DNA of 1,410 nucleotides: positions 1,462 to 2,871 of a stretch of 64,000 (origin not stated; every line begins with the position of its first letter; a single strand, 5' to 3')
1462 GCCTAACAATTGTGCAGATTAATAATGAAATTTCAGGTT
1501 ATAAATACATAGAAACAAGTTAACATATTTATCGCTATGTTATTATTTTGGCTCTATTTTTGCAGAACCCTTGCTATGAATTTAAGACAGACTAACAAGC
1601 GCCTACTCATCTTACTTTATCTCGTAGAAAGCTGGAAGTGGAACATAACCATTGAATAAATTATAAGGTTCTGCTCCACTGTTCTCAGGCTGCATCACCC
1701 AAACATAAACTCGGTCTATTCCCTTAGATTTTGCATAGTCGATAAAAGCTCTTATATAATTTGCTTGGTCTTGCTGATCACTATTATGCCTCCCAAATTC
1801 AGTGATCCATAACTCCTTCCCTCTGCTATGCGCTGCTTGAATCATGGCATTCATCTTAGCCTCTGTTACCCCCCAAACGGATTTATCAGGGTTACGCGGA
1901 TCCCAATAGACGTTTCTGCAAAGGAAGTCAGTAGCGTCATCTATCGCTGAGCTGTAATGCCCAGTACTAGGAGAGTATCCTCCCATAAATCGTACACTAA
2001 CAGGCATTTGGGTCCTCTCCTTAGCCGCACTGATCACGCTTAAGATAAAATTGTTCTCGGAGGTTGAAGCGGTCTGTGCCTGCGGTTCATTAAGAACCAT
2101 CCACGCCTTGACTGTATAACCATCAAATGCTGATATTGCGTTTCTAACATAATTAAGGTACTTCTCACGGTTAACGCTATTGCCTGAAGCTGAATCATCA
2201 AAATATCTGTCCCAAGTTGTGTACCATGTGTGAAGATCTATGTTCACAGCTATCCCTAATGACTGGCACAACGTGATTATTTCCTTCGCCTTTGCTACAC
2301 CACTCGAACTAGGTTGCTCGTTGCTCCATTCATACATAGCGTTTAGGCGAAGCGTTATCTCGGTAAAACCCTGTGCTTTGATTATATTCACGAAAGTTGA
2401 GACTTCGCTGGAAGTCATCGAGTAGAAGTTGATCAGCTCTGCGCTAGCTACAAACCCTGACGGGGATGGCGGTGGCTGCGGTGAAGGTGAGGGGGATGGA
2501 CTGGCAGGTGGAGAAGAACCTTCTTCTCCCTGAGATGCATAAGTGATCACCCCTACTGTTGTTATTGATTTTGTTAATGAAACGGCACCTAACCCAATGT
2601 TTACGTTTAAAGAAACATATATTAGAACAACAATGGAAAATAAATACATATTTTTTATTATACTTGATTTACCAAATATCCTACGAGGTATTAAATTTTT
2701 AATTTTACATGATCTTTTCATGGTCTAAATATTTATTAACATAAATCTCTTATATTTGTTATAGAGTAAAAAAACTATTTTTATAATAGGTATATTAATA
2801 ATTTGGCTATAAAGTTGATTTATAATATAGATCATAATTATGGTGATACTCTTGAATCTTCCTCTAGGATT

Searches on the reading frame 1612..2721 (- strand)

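Call 3: search_protein_families(library=ncbifam, proteins=[window:1612-2721:-], max_evalue=0.1)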
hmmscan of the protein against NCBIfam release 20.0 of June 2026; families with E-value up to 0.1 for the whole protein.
window:1612-2721:- (369 aa): 0 families

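Call 4: search_protein_families(library=pfam, proteins=[window:1612-2721:-], max_evalue=0.1)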
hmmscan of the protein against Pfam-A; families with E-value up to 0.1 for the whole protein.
window:1612-2721:- (369 aa): 4 families
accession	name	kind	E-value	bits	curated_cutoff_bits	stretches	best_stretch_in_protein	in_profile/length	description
PF00150.24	Cellulase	-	1.5e-12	48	23.5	2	106-219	22-136/272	Cellulase (glycosyl hydrolase family 5)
PF11790.14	Glyco_hydro_cc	-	8.7e-05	22.6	21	1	287-350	148-217/237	Glycosyl hydrolase catalytic core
PF00331.26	Glyco_hydro_10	-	9e-05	22.3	22.1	1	136-218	53-134/311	Glycosyl hydrolase family 10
PF07969.17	Amidohydro_3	-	0.019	14.9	29.7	0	302-357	148-193/472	Amidohydrolase family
